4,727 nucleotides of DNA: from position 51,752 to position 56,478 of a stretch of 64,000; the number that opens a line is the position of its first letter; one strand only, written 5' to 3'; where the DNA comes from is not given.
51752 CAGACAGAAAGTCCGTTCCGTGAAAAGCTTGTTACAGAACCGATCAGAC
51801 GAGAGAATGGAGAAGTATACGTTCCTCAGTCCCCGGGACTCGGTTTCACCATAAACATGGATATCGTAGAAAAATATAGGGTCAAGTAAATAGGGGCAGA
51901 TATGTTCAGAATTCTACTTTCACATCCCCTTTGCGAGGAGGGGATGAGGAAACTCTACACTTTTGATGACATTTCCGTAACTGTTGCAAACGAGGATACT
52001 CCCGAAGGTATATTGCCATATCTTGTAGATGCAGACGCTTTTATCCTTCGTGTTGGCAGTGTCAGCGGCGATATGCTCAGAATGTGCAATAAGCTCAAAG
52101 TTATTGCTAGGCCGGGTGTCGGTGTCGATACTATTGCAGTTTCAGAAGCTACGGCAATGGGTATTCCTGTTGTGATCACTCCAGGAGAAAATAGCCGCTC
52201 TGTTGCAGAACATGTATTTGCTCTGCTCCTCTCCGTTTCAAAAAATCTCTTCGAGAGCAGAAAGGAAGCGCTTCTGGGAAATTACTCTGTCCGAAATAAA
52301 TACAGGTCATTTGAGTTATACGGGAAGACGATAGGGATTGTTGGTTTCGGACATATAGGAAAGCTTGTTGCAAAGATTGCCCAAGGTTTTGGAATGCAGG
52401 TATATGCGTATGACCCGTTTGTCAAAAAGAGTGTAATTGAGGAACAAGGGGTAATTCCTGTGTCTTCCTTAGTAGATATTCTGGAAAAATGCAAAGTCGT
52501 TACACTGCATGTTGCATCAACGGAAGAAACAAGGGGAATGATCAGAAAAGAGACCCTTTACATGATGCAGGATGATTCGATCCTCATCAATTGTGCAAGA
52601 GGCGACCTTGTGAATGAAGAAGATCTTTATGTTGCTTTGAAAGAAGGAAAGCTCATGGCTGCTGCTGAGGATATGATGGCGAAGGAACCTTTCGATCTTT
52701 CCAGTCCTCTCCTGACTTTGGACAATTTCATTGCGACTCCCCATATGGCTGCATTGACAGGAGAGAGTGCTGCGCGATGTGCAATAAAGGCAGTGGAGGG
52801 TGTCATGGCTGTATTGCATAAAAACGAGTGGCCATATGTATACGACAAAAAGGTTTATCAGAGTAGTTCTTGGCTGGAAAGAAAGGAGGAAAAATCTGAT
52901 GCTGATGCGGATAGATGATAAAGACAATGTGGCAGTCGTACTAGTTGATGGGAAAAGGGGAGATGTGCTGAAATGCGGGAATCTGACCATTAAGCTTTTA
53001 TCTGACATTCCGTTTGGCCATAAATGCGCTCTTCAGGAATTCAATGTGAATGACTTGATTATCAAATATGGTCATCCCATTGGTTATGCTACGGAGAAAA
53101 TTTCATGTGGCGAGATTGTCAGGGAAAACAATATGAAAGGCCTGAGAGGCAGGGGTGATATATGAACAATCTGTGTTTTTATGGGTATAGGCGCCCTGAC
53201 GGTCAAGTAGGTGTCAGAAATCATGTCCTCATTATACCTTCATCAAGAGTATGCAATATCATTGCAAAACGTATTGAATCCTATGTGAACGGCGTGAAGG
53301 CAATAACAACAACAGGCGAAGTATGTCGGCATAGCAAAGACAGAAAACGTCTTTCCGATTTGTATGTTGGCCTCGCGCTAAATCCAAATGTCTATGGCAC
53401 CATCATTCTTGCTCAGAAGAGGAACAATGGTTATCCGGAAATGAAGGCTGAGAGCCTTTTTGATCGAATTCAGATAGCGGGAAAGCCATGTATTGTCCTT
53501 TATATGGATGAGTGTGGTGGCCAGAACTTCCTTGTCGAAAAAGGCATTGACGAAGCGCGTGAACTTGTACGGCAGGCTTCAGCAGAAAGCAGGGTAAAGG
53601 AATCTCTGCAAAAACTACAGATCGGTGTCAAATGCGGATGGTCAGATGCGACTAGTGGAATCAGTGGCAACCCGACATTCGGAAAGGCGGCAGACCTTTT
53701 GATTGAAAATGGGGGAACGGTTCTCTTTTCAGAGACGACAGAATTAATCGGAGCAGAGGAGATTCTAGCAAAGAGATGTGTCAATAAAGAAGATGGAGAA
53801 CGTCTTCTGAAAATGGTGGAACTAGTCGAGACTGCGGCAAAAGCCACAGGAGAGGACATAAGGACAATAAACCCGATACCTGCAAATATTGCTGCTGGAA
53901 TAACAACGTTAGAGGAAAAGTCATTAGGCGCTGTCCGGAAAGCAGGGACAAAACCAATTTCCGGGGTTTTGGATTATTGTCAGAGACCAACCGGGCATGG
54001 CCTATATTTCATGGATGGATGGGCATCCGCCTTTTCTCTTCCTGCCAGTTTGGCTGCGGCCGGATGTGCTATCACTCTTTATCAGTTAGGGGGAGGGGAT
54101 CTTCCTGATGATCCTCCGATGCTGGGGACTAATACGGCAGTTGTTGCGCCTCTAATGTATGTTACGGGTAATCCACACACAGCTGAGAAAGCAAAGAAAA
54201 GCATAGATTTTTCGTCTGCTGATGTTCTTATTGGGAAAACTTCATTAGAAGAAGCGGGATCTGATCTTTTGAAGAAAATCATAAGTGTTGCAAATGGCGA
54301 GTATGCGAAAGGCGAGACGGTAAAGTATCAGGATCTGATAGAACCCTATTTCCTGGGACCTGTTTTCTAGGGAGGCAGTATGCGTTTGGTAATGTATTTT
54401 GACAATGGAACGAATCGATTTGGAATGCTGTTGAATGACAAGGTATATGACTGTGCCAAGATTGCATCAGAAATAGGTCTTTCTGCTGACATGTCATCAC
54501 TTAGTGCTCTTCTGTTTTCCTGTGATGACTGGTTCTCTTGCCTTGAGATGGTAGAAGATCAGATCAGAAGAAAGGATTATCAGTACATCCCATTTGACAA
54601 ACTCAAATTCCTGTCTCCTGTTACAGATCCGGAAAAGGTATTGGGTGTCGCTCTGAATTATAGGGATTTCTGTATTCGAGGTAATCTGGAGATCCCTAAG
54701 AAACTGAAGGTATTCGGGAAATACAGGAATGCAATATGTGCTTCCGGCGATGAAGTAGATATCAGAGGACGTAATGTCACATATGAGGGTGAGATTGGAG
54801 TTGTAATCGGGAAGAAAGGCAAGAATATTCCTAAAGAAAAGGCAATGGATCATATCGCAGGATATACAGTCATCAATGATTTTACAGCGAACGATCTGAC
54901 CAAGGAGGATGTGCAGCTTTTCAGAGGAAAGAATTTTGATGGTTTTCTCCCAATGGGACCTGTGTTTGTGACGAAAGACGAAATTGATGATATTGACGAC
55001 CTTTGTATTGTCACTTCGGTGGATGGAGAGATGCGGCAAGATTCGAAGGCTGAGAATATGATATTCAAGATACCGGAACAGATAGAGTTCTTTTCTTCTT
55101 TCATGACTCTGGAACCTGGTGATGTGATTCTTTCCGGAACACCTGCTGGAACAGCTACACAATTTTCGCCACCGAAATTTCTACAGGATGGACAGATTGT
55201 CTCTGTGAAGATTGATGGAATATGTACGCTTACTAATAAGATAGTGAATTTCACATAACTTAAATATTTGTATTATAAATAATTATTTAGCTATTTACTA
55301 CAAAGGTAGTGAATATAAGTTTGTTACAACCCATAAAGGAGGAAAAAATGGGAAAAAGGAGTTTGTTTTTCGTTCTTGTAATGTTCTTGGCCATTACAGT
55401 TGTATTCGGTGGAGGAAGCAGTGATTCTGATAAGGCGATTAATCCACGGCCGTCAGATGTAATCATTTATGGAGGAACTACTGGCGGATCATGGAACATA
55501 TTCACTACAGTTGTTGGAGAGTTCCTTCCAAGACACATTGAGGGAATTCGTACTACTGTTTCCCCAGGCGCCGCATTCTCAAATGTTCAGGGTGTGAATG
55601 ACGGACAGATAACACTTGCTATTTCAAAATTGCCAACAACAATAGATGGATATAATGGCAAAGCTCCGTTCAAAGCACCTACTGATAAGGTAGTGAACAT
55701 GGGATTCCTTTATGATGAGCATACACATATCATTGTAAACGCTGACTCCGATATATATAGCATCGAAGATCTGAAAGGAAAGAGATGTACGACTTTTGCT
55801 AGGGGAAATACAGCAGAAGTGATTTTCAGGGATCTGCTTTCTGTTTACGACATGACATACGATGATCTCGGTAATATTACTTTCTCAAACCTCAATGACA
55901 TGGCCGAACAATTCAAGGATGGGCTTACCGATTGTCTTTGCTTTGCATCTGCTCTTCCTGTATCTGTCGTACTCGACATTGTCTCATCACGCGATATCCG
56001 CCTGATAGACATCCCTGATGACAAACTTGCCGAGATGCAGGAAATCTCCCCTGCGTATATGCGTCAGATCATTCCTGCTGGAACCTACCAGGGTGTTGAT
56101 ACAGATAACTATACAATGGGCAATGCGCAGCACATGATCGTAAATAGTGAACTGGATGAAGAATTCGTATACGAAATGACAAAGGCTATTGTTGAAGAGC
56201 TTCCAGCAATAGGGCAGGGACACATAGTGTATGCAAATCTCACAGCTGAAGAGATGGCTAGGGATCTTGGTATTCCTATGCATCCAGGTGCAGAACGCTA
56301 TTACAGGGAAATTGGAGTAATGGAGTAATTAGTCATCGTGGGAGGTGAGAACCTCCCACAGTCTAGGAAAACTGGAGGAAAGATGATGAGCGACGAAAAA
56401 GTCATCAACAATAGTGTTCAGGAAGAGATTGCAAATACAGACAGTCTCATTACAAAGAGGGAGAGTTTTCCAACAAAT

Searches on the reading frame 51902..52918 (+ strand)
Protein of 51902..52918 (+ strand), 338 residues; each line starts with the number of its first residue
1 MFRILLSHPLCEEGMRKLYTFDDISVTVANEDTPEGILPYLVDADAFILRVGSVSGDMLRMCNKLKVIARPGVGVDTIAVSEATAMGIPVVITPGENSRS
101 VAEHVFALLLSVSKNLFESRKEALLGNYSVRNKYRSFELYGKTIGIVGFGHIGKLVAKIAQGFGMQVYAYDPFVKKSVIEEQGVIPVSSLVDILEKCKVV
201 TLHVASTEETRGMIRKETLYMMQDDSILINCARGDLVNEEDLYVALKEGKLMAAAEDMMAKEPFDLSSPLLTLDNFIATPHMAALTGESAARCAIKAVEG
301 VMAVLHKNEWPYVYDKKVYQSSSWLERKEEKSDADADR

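Call 3: search_protein_families(library=pfam, proteins=[window:51902-52918:+], max_evalue=0.01)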
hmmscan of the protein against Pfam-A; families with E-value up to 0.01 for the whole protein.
window:51902-52918:+ (338 aa): 5 families
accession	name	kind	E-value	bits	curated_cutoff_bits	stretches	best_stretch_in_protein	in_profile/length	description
PF02826.25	2-Hacid_dh_C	-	1.2e-54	184.9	25.1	1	106-283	1-178/178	D-isomer specific 2-hydroxyacid dehydrogenase, NAD binding domain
PF00389.36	2-Hacid_dh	-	1.2e-20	74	24.6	1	4-307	1-126/134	D-isomer specific 2-hydroxyacid dehydrogenase, catalytic domain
PF03446.21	NAD_binding_2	-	1.2e-06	29.1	21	1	143-249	1-110/161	NAD binding domain of 6-phosphogluconate dehydrogenase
PF00208.27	ELFV_dehydrog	-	1.7e-05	25.1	23.4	1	135-247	26-134/241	Glutamate/Leucine/Phenylalanine/Valine dehydrogenase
PF00670.27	AdoHcyase_NAD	-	0.00018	22.1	27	1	139-233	21-111/162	S-adenosyl-L-homocysteine hydrolase, NAD binding domain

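Call 4: search_protein_families(library=ncbifam, proteins=[window:51902-52918:+], max_evalue=0.01)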
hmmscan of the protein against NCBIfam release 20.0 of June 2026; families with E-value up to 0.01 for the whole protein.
window:51902-52918:+ (338 aa): 27 families (the best 25 are shown)
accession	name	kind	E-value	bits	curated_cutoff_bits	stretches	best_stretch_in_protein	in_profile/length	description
TIGR01327.1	PGDH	equivalog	2e-81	274.4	454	1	3-309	1-305/525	phosphoglycerate dehydrogenase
NF009714.1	PRK13243.1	equivalog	3e-57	194.4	455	1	3-320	4-328/332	glyoxylate reductase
NF008759.0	PRK11790.1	equivalog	3.5e-49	167.6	404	1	53-297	65-309/410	phosphoglycerate dehydrogenase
NF005069.0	PRK06487.1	equivalog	1.1e-45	156.1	448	1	30-303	35-309/320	2-hydroxyacid dehydrogenase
NF006263.0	PRK08410.1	equivalog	3.3e-43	148.3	389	1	21-298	19-299/311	D-2-hydroxyacid dehydrogenase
NF011938.0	PRK15409.1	equivalog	4.2e-39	134.4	492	1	37-306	39-310/324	glyoxylate/hydroxypyruvate reductase GhrB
NF005387.0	PRK06932.1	equivalog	3.2e-38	131.4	492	1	38-298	39-302/314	2-hydroxyacid dehydrogenase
NF005750.0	PRK07574.1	equivalog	5.4e-38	131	329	1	57-295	107-347/386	NAD-dependent formate dehydrogenase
NF041369.1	Dhydh_Halo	equivalog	6.4e-38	130.7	400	1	73-294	64-284/305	D-2-hydroxyacid dehydrogenase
NF005027.0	PRK06436.1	equivalog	3.8e-36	124.7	261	1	39-305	30-280/303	2-hydroxyacid dehydrogenase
NF001309.0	PRK00257.1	equivalog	7.5e-30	104.1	434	1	42-309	36-282/379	4-phosphoerythronate dehydrogenase PdxB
NF000492.1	vanH_gen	exception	1.7e-28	99.6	540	1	65-262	67-255/312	D-lactate dehydrogenase VanH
NF006374.0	PRK08605.1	subfamily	1.2e-26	93.5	356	1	65-306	70-323/332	D-lactate dehydrogenase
NF000004.1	vanH-D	exception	4.3e-25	88.5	550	1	65-262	73-261/323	D-lactate dehydrogenase VanH-D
NF000371.1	vanH_Agroup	exception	2.5e-22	79.5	700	1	65-262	72-260/322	VanH-A/VanH-Pt family D-lactate dehydrogenase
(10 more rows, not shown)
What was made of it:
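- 51902..52918 (+): D-isomer-specific 2-hydroxyacid dehydrogenase. Calls 3 and 4.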

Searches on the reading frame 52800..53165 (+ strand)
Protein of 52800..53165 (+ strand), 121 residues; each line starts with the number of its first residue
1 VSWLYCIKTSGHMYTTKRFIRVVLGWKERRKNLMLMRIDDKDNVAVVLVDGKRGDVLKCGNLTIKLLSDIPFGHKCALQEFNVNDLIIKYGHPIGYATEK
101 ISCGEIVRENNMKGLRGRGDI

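Call 3: search_protein_families(library=pfam, proteins=[window:52800-53165:+], max_evalue=0.01)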
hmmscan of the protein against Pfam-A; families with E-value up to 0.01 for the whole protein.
window:52800-53165:+ (121 aa): 1 family
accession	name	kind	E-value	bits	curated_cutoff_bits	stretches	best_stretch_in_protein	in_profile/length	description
PF08666.17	SAF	-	0.0021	19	21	1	42-111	1-61/63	SAF domain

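Call 4: search_protein_families(library=ncbifam, proteins=[window:52800-53165:+], max_evalue=0.01)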
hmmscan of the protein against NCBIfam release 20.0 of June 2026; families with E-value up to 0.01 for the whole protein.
window:52800-53165:+ (121 aa): 1 family
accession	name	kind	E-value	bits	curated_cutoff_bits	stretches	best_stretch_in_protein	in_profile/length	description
TIGR03248.1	galactar-dH20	equivalog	6.3e-12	44.7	730.85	1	35-112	2-78/507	galactarate dehydratase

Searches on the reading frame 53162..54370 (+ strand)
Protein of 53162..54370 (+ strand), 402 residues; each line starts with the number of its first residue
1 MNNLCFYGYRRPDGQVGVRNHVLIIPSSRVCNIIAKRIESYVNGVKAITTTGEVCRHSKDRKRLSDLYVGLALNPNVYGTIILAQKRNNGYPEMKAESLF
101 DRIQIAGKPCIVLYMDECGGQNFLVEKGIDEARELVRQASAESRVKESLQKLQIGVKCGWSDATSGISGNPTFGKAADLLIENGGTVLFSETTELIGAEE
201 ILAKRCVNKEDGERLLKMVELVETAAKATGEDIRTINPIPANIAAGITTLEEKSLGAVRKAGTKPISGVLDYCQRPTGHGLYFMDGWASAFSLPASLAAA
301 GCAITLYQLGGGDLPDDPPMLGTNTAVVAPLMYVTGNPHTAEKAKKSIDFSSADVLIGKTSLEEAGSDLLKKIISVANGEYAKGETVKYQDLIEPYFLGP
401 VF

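Call 3: search_protein_families(library=pfam, proteins=[window:53162-54370:+], max_evalue=0.01)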
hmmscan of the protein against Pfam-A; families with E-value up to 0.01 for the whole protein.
window:53162-54370:+ (402 aa): 2 families
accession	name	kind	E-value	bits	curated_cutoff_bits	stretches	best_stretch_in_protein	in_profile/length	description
PF20629.2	GD_AH_C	-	2.2e-68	230.7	26.8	1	150-392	2-234/242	D-galactarate/Altronate dehydratase, C-terminal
PF04295.18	GD_AH_second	-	4.6e-20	72.5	27.3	1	8-140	1-136/136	D-galactarate dehydratase/Altronate hydrolase, second domain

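Call 4: search_protein_families(library=ncbifam, proteins=[window:53162-54370:+], max_evalue=0.01)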
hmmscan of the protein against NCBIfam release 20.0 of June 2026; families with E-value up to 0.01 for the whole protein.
window:53162-54370:+ (402 aa): 1 family
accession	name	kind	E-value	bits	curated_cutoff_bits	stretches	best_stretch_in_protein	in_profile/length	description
TIGR03248.1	galactar-dH20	equivalog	1.6e-43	148.9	730.85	1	71-381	185-485/507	galactarate dehydratase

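Call 66: find_homologous_proteins(query=window:53162-54370:+, max_evalue=1e-30)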
Query window:53162-54370:+ (402 aa): 4934 proteins with E <= 1e-30 among 8000 candidates; the best 120 are listed.
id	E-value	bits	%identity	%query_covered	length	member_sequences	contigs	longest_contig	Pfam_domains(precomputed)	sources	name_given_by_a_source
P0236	1.6e-259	879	98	100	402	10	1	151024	PF20629.3,PF04295.19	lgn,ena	-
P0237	1.5e-207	707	80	99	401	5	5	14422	PF20629.3,PF04295.19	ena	-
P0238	2.3e-207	707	80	99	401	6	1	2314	PF20629.3,PF04295.19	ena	-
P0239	2.0e-198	677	77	99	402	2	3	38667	PF20629.3,PF04295.19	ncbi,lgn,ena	-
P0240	6.7e-197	672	76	99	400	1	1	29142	PF20629.3,PF04295.19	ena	-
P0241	6.1e-196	669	76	99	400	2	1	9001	PF20629.3,PF04295.19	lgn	-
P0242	1.1e-195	668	75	100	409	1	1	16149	PF20629.3,PF04295.19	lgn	-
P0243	9.9e-195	665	75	99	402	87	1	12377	PF20629.3,PF04295.19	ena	-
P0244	7.7e-193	659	75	99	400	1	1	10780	PF20629.3,PF04295.19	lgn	-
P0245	6.8e-191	653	74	99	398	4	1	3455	PF20629.3,PF04295.19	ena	-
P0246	2.0e-188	644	73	99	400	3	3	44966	PF20629.3,PF04295.19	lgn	-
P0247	5.0e-168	577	66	99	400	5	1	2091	PF20629.3,PF04295.19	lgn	-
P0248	9.3e-168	576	67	99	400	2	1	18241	PF20629.3,PF04295.19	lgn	-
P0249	5.6e-167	574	67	99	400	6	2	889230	PF20629.3,PF04295.19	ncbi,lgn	ncbi:MAG: UxaA family hydrolase [Acetivibrionales bacterium]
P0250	1.3e-166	573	66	99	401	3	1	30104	PF20629.3,PF04295.19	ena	-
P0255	5.2e-155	534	62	99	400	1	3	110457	PF20629.3,PF04295.19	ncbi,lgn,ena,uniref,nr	ncbi:UxaA family hydrolase [Alicyclobacillus tolerans]|uniref:UxaA family hydrolase n=1 Tax=Alicyclo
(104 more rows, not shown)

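Call 67: find_encoding_contigs(protein=P0255, flank=10000, max_places=2)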
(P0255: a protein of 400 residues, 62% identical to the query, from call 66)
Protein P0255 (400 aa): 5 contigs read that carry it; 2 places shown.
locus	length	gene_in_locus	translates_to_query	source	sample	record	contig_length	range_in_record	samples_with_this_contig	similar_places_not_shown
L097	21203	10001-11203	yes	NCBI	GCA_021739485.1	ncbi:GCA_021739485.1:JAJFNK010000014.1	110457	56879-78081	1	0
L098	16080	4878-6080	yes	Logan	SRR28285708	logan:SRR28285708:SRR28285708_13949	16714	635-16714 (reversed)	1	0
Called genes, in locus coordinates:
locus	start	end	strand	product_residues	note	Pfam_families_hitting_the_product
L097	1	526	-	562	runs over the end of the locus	PF00682:HMGL-like, PF22615:IPMS_D2, PF08502:LeuA_dimer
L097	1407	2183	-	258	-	PF03328:HpcH_HpaI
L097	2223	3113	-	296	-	PF01261:AP_endonuc_2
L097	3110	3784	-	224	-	PF00215:OMPdecase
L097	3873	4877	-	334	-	PF00356:LacI, PF00532:Peripla_BP_1, PF13407:Peripla_BP_4, PF13377:Peripla_BP_3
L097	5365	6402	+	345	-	PF08240:ADH_N, PF16912:Glu_dehyd_C, PF00107:ADH_zinc_N, PF13602:ADH_zinc_N_2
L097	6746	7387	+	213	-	PF00392:GntR, PF07729:FCD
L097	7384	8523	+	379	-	PF02746:MR_MLE_N, PF13378:MR_MLE_C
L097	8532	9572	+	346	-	PF02615:Ldh_2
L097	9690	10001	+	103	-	-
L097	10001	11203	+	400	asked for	PF04295:GD_AH_second, PF20629:GD_AH_C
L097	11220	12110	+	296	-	PF01557:FAA_hydrolase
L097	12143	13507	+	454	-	PF12831:FAD_oxidored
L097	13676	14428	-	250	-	PF00005:ABC_tran, PF13304:AAA_21 (faint)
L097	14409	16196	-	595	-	PF02653:BPD_transp_2, PF00005:ABC_tran, PF02463:SMC_N (faint), PF13304:AAA_21 (faint)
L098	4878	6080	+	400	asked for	PF04295:GD_AH_second, PF20629:GD_AH_C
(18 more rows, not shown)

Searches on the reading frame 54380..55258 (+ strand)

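Call 3: search_protein_families(library=pfam, proteins=[window:54380-55258:+], max_evalue=0.01)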
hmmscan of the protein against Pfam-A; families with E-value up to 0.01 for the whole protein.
window:54380-55258:+ (292 aa): 1 family
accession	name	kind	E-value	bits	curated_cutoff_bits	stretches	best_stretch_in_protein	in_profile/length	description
PF01557.24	FAA_hydrolase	-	3.9e-61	206.9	23.9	1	86-289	1-214/214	Fumarylacetoacetate (FAA) hydrolase C-terminal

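Call 4: search_protein_families(library=ncbifam, proteins=[window:54380-55258:+], max_evalue=0.01)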
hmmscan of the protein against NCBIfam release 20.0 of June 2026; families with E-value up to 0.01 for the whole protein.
window:54380-55258:+ (292 aa): 7 families
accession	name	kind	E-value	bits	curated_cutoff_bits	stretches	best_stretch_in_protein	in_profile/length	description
TIGR02303.1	HpaG-C-term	equivalog_domain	1.4e-50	172.1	276.4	1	57-290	16-244/245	4-hydroxyphenylacetate degradation bifunctional isomerase/decarboxylase, C-terminal subunit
NF053535.1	DhyDRhmHlse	equivalog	3.4e-44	151.3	500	1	73-291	59-281/284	2,4-didehydro-3-deoxy-L-rhamnonate hydrolase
NF011750.0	PRK15203.1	equivalog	4.4e-36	124.6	811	1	85-290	223-424/429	4-hydroxyphenylacetate degradation bifunctional isomerase/decarboxylase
NF009399.0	PRK12764.1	equivalog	4.9e-33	114.9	444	1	82-280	19-211/501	fumarylacetoacetate hydrolase family protein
TIGR02305.1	HpaG-N-term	equivalog_domain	8.9e-30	103.7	228.65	1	105-288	29-205/205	4-hydroxyphenylacetate degradation bifunctional isomerase/decarboxylase, N-terminal subunit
NF007967.0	PRK10691.1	equivalog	3e-21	75.8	201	1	85-279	17-210/219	fumarylacetoacetate hydrolase family protein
TIGR01266.1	fum_ac_acetase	equivalog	4.2e-05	22.6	375.3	1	132-186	196-256/420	fumarylacetoacetase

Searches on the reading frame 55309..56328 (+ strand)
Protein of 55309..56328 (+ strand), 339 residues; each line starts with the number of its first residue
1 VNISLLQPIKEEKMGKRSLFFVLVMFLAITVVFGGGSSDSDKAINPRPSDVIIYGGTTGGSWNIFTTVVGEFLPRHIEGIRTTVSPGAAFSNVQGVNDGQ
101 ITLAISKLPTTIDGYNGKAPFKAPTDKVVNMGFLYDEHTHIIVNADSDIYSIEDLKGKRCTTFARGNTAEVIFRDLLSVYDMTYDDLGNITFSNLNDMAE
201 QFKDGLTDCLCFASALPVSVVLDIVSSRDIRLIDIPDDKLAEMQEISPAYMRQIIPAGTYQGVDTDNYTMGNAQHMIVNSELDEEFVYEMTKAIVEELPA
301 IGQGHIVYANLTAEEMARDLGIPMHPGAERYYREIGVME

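Call 3: search_protein_families(library=pfam, proteins=[window:55309-56328:+], max_evalue=0.01)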
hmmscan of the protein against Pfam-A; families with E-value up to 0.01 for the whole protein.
window:55309-56328:+ (339 aa): 3 families
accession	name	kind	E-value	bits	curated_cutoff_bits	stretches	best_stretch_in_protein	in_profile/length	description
PF16868.10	NMT1_3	-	6.9e-62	210.1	27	1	55-336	3-289/289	NMT1-like family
PF09084.16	NMT1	-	1.1e-06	29.2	20.5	1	90-208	32-142/216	NMT1/THI5 like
PF12974.12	Phosphonate-bd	-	0.00014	21.8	27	1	137-197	85-146/242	ABC transporter, phosphonate, periplasmic substrate-binding protein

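Call 4: search_protein_families(library=ncbifam, proteins=[window:55309-56328:+], max_evalue=0.01)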
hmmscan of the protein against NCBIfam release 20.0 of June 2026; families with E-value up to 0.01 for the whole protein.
window:55309-56328:+ (339 aa): 2 families
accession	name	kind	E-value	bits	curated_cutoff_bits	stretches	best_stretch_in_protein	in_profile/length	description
TIGR02122.1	TRAP_TAXI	subfamily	1.9e-62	211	84.35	1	21-336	8-320/320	TAXI family TRAP transporter solute-binding subunit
TIGR01728.1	SsuA_fam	subfamily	0.0002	20.7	163.5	1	135-199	79-143/290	aliphatic sulfonate ABC transporter substrate-binding protein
